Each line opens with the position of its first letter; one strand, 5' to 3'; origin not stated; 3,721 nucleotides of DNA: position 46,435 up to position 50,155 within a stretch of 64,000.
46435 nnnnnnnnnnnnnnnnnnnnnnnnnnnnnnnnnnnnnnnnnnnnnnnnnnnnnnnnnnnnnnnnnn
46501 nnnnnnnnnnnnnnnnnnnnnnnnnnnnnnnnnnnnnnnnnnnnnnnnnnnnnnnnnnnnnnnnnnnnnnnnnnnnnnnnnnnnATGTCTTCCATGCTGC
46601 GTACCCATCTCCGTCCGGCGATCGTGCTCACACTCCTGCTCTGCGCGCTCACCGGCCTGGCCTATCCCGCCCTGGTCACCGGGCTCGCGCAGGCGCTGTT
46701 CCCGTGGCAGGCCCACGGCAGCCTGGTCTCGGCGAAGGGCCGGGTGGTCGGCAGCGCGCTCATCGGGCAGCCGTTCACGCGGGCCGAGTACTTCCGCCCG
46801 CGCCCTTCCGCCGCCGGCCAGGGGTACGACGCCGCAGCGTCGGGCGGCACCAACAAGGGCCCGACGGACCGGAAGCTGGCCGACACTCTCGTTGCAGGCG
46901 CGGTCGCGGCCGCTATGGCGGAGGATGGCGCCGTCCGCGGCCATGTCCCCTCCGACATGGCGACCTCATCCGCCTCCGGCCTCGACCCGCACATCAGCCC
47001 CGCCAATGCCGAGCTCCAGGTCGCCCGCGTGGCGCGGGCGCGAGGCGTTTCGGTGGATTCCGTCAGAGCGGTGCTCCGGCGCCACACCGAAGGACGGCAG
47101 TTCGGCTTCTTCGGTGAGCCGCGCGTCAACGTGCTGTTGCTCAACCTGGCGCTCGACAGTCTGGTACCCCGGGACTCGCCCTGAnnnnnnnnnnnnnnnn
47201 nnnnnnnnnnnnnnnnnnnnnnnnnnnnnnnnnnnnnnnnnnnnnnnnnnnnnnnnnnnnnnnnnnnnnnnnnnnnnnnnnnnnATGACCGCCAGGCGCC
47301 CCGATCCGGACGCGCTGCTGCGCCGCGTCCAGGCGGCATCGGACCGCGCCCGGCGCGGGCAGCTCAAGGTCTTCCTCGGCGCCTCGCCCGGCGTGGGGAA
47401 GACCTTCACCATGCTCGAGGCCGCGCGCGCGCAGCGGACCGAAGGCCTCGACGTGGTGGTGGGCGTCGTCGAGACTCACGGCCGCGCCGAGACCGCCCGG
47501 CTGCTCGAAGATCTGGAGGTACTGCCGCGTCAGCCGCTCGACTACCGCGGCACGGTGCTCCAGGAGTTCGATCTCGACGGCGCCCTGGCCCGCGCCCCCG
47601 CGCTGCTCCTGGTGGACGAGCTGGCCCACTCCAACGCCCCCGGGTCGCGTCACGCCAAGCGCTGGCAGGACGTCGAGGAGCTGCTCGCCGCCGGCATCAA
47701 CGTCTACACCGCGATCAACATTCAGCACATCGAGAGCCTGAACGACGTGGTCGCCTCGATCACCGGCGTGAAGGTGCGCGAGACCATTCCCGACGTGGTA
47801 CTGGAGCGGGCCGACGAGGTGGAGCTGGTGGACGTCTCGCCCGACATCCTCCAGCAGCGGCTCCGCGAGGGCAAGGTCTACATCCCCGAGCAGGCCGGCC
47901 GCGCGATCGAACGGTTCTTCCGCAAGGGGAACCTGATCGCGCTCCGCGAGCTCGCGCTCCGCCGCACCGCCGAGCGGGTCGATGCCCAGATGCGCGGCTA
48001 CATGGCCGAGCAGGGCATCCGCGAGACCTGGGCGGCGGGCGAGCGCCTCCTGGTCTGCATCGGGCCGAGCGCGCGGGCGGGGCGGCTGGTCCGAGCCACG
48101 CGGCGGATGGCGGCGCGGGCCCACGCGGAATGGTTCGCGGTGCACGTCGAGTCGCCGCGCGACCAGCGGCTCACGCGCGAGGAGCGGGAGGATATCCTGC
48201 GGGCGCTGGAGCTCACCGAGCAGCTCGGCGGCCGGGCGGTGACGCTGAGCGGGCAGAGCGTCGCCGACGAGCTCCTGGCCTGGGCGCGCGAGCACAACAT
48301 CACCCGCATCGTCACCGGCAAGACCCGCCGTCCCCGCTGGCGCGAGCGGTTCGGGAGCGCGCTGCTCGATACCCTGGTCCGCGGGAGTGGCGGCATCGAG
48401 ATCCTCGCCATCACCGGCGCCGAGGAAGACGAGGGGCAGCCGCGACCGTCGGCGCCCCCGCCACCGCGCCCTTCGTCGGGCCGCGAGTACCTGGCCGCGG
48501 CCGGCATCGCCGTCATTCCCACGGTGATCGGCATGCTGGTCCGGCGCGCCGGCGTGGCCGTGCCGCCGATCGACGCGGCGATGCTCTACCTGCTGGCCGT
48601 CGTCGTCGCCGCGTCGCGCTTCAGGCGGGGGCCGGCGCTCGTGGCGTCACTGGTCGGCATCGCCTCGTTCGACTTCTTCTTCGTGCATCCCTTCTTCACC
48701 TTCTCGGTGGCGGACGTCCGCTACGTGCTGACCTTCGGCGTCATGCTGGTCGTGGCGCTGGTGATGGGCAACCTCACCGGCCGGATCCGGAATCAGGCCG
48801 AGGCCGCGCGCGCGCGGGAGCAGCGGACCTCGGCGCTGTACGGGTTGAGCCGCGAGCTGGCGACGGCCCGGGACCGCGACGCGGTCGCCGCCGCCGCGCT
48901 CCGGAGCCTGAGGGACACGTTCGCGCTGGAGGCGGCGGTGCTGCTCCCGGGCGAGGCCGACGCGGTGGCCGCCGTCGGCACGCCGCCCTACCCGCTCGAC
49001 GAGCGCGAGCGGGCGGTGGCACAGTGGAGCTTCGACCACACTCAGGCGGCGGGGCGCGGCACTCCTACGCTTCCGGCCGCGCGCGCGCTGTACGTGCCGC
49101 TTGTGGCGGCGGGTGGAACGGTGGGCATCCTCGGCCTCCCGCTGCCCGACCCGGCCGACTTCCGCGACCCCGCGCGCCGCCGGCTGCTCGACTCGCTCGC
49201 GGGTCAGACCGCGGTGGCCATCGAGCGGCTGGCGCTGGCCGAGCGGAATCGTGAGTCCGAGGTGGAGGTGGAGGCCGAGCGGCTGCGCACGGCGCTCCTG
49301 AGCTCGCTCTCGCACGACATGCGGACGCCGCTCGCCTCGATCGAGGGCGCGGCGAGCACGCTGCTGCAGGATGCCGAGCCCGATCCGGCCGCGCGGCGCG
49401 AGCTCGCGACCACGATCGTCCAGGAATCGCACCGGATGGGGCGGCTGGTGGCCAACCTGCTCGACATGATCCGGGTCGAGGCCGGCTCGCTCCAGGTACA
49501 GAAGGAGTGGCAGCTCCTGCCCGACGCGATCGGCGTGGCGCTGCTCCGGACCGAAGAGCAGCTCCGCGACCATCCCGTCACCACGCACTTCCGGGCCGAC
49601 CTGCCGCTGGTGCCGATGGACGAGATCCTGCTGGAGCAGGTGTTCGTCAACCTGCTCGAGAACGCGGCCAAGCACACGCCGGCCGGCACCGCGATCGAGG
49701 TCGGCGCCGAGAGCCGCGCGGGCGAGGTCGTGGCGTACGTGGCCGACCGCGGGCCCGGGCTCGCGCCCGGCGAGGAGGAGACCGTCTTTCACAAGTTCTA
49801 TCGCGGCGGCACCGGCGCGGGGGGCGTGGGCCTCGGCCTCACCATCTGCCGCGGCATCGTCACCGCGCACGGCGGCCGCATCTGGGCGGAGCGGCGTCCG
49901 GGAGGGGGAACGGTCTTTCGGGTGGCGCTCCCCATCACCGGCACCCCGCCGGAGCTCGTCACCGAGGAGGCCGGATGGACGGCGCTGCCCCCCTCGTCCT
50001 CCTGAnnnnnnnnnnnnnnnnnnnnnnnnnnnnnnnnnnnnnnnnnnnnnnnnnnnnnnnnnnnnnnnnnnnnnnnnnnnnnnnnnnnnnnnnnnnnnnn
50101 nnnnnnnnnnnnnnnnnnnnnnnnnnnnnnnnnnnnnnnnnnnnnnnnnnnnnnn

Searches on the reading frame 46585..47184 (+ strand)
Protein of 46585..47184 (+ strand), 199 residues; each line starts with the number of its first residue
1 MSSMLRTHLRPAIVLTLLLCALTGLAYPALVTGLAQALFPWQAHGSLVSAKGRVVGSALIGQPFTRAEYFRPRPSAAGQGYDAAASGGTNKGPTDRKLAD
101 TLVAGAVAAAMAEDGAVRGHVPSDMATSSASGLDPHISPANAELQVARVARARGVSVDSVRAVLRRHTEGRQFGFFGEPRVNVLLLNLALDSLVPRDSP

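Call 69: search_protein_families(library=pfam, proteins=[window:46585-47184:+], max_evalue=0.00001)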
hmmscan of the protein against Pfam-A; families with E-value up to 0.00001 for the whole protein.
window:46585-47184:+ (199 aa): 1 family
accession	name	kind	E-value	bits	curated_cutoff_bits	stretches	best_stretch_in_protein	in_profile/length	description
PF02669.20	KdpC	-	2.3e-71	239.7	24.1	1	9-191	1-181/182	K+-transporting ATPase, c chain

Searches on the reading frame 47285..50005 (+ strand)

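Call 69: search_protein_families(library=pfam, proteins=[window:47285-50005:+], max_evalue=0.00001)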
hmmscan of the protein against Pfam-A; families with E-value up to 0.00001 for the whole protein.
window:47285-50005:+ (906 aa): 6 families
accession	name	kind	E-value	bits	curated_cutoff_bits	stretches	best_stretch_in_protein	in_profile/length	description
PF02702.23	KdpD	-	1e-96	322.8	26.1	1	23-232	1-210/210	Osmosensitive K+ channel His kinase sensor domain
PF13493.11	DUF4118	-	6.2e-28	97.1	28.4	1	402-511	1-107/107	Domain of unknown function (DUF4118)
PF02518.31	HATPase_c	-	1.1e-25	90.7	26.4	1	779-884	2-109/111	Histidine kinase-, DNA gyrase B-, and HSP90-like ATPase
PF00512.31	HisKA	-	5.1e-15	55.7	26.9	1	668-734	2-66/66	His Kinase A (phospho-acceptor) domain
PF13492.12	GAF_3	-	1.6e-11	45.2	27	1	532-648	3-129/129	GAF domain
PF13185.12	GAF_2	-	2.2e-07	31.6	28.6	1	585-647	75-136/136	GAF domain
